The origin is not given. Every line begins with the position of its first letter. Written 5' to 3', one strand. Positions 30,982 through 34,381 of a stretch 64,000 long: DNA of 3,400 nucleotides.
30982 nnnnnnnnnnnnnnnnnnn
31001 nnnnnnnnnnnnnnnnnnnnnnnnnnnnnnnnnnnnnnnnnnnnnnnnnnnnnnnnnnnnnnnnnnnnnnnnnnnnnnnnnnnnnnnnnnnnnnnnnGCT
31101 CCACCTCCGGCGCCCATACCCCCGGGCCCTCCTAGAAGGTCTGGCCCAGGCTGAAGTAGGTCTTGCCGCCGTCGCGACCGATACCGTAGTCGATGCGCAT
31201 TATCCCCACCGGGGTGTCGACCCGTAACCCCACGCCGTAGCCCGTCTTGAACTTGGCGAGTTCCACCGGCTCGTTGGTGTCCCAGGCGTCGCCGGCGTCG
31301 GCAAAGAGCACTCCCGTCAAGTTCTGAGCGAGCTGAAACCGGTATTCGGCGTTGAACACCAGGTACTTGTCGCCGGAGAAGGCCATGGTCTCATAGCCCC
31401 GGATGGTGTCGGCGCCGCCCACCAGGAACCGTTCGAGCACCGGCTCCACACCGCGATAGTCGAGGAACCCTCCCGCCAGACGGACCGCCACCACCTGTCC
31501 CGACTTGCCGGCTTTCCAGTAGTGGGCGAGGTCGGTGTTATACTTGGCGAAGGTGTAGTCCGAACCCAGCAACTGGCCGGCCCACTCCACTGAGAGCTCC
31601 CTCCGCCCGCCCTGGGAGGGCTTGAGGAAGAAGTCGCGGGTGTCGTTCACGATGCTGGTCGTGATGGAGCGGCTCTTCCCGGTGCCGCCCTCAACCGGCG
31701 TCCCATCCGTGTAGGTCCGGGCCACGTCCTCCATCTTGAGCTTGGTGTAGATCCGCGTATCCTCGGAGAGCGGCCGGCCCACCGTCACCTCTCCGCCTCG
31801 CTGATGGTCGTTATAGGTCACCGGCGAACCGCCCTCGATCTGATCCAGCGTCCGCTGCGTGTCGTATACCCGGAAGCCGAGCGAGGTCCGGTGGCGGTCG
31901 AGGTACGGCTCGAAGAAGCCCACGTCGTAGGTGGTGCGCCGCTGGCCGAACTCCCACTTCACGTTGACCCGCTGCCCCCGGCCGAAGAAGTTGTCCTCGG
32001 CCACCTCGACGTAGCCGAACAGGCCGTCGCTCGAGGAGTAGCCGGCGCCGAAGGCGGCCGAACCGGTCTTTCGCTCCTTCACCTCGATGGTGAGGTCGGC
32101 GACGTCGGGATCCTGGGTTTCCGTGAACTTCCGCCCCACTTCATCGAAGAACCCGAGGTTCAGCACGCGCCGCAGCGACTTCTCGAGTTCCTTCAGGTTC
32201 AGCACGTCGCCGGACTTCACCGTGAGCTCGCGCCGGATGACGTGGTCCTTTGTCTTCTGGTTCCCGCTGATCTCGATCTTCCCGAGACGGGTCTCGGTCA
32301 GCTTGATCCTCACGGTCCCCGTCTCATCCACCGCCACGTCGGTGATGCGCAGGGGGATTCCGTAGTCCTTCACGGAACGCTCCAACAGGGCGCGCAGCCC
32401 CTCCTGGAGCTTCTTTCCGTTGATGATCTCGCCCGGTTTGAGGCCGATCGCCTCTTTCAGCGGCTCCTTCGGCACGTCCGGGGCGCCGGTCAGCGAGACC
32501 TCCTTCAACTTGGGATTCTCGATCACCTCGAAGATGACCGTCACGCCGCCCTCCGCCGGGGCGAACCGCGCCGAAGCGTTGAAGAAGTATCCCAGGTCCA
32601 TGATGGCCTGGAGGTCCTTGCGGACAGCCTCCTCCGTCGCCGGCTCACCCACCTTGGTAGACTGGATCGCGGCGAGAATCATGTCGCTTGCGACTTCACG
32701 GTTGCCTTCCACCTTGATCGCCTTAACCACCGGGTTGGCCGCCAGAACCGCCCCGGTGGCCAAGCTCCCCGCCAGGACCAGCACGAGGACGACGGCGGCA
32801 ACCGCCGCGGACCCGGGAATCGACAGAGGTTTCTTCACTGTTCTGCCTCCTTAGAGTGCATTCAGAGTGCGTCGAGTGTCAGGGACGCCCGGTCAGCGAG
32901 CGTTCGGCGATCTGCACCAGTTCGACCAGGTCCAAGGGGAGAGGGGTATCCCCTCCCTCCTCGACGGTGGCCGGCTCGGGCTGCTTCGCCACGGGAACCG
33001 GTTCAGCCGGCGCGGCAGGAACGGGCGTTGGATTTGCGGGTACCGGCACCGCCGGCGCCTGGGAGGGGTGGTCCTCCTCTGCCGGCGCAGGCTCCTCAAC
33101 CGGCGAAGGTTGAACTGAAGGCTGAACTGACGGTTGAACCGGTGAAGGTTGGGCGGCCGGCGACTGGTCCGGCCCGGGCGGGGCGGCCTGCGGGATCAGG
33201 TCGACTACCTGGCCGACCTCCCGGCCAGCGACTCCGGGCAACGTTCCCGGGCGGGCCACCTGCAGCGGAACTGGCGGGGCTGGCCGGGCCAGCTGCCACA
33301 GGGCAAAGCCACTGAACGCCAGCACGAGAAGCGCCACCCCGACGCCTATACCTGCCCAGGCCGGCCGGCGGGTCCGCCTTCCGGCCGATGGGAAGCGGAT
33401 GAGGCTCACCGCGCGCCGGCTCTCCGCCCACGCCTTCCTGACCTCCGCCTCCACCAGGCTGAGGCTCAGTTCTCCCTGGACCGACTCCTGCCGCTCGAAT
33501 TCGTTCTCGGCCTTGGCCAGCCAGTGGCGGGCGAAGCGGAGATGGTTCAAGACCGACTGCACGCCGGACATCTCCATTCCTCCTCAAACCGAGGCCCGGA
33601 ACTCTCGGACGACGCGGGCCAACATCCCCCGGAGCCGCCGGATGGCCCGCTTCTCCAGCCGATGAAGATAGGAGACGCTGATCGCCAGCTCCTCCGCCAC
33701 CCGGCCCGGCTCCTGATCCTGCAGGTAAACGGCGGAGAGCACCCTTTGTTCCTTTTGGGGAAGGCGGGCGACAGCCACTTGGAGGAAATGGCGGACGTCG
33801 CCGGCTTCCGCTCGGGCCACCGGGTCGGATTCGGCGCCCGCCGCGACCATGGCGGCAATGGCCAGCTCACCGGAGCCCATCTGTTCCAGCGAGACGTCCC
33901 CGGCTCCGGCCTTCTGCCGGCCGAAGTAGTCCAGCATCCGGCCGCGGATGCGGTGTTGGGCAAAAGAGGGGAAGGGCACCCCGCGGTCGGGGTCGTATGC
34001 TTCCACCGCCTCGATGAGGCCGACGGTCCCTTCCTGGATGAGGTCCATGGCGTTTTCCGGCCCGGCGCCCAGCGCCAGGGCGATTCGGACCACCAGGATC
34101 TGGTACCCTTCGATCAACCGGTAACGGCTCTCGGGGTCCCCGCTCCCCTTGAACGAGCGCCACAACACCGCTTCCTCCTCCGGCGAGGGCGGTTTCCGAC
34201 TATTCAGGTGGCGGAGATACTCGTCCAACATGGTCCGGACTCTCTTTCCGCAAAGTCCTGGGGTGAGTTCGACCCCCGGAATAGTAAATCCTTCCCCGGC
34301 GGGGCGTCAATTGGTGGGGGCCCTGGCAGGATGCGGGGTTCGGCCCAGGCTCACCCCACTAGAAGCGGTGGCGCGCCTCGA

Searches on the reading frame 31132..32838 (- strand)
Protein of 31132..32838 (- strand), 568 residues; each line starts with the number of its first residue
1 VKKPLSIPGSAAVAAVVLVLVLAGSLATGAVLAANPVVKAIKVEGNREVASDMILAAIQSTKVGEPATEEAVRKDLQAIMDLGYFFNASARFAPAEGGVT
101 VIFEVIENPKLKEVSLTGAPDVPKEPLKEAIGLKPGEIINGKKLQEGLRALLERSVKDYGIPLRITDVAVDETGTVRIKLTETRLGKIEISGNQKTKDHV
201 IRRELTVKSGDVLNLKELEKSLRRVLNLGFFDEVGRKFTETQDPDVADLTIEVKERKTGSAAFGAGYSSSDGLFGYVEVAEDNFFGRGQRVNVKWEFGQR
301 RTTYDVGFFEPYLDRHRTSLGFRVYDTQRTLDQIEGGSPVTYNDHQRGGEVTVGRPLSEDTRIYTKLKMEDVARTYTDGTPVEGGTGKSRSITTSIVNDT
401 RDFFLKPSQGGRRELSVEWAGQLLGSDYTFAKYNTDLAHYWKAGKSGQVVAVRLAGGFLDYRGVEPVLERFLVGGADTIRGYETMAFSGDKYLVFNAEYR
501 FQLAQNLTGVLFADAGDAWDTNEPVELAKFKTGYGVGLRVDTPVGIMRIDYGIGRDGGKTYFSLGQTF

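Call 14: search_protein_families(library=pfam, proteins=[window:31132-32838:-], max_evalue=0.001)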
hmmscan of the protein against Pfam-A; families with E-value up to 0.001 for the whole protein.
window:31132-32838:- (568 aa): 3 families
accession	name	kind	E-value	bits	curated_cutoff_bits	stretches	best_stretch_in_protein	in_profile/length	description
PF01103.29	Omp85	-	5.1e-47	161.4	24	1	283-568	1-325/325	Omp85 superfamily domain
PF07244.20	POTRA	-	1.2e-31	109.7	21.3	2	184-256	2-79/79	Surface antigen variable number repeat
PF03865.19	ShlB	-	0.00022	21.2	22.7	1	468-539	237-310/311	Haemolysin secretion/activation protein ShlB/FhaC/HecB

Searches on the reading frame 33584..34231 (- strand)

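Call 14: search_protein_families(library=pfam, proteins=[window:33584-34231:-], max_evalue=0.001)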
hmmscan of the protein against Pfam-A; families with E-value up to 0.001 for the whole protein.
window:33584-34231:- (215 aa): 2 families
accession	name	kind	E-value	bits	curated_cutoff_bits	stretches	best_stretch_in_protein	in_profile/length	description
PF04542.20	Sigma70_r2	-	1.9e-17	63.3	24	1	39-107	1-69/71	Sigma-70 region 2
PF04545.22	Sigma70_r4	-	2.2e-08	33.9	24.1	1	154-201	2-49/50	Sigma-70, region 4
